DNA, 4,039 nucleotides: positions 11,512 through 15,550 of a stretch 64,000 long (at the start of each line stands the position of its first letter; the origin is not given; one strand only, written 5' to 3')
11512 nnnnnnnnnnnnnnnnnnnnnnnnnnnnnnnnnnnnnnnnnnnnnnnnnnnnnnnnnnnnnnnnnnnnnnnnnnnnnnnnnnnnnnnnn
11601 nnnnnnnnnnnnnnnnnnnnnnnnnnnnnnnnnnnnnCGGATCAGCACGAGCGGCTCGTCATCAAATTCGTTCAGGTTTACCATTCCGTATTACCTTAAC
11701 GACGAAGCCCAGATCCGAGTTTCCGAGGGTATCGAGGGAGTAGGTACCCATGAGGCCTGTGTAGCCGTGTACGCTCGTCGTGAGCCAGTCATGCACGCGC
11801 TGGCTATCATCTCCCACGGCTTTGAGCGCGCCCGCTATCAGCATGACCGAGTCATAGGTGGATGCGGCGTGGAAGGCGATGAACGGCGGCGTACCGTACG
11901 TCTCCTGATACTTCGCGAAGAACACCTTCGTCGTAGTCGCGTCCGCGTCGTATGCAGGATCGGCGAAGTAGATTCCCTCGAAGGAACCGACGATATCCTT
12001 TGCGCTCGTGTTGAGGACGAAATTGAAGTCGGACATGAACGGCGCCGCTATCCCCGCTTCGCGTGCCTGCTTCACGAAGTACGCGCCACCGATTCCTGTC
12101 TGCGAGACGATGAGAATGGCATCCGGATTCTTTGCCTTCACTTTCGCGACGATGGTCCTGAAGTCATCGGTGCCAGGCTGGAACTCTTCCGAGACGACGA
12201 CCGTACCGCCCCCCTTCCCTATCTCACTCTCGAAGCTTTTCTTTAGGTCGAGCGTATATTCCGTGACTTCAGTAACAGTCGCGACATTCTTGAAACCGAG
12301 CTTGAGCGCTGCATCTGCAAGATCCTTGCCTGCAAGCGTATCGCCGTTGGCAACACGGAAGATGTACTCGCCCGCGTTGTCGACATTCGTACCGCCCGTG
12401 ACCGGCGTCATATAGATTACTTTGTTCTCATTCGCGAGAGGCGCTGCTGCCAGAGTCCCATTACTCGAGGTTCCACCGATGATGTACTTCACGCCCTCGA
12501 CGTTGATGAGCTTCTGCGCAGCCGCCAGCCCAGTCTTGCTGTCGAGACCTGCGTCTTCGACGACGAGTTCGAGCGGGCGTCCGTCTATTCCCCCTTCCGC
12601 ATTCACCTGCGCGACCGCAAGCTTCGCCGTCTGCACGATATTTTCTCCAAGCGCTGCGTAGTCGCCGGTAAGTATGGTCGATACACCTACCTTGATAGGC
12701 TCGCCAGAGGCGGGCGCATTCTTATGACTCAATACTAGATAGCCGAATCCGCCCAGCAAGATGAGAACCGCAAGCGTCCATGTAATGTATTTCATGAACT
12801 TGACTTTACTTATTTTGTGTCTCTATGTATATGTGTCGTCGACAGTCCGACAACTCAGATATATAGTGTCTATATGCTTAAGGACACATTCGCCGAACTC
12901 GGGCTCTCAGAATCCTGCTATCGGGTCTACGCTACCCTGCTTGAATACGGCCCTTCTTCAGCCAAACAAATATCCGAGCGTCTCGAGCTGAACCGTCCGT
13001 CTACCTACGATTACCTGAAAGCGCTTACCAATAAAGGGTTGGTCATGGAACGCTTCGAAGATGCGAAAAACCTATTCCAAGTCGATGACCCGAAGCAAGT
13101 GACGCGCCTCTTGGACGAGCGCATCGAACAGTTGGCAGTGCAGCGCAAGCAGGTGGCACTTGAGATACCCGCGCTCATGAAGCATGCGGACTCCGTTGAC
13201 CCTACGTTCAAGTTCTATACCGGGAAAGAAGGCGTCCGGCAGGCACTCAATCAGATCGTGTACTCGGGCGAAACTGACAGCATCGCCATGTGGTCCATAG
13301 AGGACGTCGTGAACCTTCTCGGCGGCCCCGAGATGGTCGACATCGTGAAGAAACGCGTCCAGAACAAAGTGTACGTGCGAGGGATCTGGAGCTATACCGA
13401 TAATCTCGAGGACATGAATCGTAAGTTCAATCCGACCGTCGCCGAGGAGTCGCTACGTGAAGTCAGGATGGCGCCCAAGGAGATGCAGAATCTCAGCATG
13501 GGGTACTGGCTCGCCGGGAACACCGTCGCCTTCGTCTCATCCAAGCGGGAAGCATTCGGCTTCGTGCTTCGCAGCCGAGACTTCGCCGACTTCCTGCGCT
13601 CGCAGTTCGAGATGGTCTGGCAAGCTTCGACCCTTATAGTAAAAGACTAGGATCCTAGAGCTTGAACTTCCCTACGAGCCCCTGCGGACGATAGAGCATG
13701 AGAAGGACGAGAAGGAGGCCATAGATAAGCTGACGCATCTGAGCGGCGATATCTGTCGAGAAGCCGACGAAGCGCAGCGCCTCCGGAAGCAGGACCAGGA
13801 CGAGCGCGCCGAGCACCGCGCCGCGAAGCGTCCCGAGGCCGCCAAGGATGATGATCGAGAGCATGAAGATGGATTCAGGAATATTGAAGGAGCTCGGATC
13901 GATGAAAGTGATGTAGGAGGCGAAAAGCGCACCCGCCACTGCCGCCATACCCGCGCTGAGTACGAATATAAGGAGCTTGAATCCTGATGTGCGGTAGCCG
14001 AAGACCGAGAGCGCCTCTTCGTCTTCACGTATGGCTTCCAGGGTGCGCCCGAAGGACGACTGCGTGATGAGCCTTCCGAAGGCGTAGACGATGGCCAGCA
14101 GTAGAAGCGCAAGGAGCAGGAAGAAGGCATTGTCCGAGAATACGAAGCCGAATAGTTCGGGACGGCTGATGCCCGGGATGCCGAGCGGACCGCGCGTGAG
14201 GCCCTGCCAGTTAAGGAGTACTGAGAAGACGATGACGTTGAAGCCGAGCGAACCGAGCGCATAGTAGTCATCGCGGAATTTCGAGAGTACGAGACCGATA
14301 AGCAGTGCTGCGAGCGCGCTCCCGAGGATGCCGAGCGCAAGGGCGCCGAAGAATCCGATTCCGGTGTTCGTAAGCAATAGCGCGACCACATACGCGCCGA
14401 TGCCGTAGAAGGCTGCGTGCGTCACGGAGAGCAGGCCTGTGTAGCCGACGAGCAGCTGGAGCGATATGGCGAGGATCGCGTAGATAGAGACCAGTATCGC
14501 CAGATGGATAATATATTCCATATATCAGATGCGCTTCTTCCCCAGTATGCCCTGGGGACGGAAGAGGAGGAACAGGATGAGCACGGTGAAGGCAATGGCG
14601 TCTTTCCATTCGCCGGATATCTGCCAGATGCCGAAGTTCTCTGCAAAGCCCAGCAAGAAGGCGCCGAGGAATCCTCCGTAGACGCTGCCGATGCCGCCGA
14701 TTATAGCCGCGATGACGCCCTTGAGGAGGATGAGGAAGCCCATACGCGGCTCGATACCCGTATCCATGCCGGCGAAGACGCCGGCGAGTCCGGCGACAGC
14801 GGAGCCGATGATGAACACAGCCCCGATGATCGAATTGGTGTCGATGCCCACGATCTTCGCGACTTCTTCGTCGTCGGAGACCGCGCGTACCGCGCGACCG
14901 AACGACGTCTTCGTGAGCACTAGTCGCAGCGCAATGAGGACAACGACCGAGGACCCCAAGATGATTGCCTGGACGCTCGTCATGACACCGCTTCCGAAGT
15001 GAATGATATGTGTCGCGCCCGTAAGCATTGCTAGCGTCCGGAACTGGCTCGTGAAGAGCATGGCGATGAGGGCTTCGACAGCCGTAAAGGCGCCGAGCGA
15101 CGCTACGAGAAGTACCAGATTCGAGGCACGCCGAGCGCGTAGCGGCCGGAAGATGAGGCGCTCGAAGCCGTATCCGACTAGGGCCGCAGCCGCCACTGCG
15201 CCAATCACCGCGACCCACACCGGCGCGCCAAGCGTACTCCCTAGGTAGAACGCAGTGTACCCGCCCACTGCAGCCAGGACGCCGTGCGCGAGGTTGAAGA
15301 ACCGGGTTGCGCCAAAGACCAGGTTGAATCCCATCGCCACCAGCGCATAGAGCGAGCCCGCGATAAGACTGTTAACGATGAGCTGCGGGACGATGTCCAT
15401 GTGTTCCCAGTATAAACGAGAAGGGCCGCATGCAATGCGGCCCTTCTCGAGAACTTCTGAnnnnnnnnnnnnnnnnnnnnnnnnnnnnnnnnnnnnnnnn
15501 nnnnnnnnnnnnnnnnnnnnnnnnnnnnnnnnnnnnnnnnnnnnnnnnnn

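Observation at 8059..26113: One Liv-type ABC importer surrounded by six paralogous substrate-binding proteins and seven TrmB-like regulators, arranged as SBP-regulator cassettes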

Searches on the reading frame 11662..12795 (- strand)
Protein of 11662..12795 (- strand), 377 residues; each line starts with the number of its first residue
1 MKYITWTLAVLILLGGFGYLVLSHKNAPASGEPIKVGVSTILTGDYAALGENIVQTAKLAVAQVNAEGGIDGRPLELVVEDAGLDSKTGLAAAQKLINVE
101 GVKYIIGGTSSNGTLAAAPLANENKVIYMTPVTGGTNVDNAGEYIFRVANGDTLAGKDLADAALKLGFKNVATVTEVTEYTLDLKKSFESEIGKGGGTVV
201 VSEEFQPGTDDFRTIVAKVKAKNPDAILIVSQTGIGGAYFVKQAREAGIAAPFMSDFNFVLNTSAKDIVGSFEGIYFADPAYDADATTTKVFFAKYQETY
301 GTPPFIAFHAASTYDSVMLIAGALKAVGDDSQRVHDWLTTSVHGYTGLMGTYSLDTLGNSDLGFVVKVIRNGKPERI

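Call 3: search_protein_families(library=pfam, proteins=[window:11662-12795:-])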
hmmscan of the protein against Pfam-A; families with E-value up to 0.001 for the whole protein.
window:11662-12795:- (377 aa): 3 families
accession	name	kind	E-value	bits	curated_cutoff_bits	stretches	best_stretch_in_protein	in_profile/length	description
PF13458.12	Peripla_BP_6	-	4.7e-60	204.5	31.7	1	33-353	1-321/343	Periplasmic binding protein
PF01094.35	ANF_receptor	-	1.4e-23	84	25.4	1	56-332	5-314/353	Receptor family ligand binding region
PF13433.12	Peripla_BP_5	-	8.4e-23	81.5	27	1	34-332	1-299/363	Periplasmic binding protein domain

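Call 40: search_protein_families(library=ncbifam, proteins=[window:11662-12795:-], max_evalue=0.001)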
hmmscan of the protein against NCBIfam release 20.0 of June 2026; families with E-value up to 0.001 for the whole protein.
window:11662-12795:- (377 aa): 3 families
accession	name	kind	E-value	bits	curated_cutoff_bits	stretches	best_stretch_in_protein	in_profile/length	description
NF011933.0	PRK15404.1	subfamily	9.4e-34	117.1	477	1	28-359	21-349/370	high-affinity branched-chain amino acid ABC transporter substrate-binding protein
TIGR03407.1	urea_ABC_UrtA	exception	2.1e-19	69.6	492.75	1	34-338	1-309/361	urea ABC transporter substrate-binding protein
TIGR03669.1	urea_ABC_arch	equivalog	4e-19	68.8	494.8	1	34-339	1-306/375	urea ABC transporter substrate-binding protein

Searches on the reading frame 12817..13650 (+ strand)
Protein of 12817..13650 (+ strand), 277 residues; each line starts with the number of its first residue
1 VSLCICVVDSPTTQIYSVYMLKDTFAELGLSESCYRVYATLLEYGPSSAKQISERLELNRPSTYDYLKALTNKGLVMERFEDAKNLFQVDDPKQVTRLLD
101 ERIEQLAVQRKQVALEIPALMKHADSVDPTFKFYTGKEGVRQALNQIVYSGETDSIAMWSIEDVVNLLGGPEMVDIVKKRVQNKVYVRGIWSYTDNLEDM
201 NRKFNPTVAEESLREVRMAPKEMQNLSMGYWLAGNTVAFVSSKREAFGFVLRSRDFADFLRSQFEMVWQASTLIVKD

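Call 5: search_protein_families(library=pfam, proteins=[window:12817-13650:+], max_evalue=0.01)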
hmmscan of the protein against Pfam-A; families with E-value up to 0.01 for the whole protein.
window:12817-13650:+ (277 aa): 8 families
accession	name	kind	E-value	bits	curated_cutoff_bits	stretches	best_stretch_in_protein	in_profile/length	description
PF01978.25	TrmB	-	2.1e-14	53.6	25.6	1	27-82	3-58/68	Sugar-specific transcriptional regulator TrmB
PF09339.16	HTH_IclR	-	6.5e-05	23.1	22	1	46-76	17-48/52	IclR helix-turn-helix domain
PF01022.26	HTH_5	-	0.0001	22.6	22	1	41-76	10-45/47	Bacterial regulatory protein, arsR family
PF13412.12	HTH_24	-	0.00022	21.2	21.9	1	36-76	7-47/48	Winged helix-turn-helix DNA-binding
PF12840.13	HTH_20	-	0.0014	19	27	1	31-78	3-50/51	Helix-turn-helix domain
PF08221.17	HTH_9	-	0.0022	18.5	23.4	1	34-76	15-57/62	RNA polymerase III subunit RPC82 helix-turn-helix domain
PF24033.1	DUF7342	-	0.0033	17.8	31.6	1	45-104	16-75/150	Family of unknown function (DUF7342)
PF01047.28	MarR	-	0.0037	17.6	24.6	1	31-77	2-48/59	MarR family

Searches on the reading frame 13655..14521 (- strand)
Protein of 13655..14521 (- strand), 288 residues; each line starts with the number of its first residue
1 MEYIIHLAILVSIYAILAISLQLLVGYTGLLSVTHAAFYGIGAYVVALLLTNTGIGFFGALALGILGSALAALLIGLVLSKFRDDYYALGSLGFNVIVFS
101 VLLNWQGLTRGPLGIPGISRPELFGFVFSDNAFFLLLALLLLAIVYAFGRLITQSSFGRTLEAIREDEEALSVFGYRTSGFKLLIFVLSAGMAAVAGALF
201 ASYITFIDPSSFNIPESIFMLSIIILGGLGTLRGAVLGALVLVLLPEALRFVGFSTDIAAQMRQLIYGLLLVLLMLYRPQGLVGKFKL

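Call 3: search_protein_families(library=pfam, proteins=[window:13655-14521:-])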
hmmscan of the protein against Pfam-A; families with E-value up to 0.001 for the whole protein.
window:13655-14521:- (288 aa): 1 family
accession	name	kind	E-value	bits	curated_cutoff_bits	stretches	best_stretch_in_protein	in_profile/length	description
PF02653.21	BPD_transp_2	-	4.9e-49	167.3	26.8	1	4-274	2-268/269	Branched-chain amino acid transport system / permease component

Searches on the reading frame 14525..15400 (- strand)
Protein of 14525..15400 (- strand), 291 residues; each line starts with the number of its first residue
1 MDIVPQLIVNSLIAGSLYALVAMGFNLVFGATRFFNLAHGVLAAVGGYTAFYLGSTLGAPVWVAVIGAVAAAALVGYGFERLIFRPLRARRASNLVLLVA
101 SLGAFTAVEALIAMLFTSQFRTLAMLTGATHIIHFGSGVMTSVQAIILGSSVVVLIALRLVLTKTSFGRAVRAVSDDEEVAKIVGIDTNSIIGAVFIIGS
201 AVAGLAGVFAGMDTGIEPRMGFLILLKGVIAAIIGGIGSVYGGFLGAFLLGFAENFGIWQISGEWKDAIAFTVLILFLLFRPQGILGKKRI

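Call 3: search_protein_families(library=pfam, proteins=[window:14525-15400:-])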
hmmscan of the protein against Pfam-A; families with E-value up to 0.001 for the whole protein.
window:14525-15400:- (291 aa): 1 family
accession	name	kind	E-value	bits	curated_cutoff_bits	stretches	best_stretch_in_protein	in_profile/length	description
PF02653.21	BPD_transp_2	-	6e-41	140.8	26.8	1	8-278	2-269/269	Branched-chain amino acid transport system / permease component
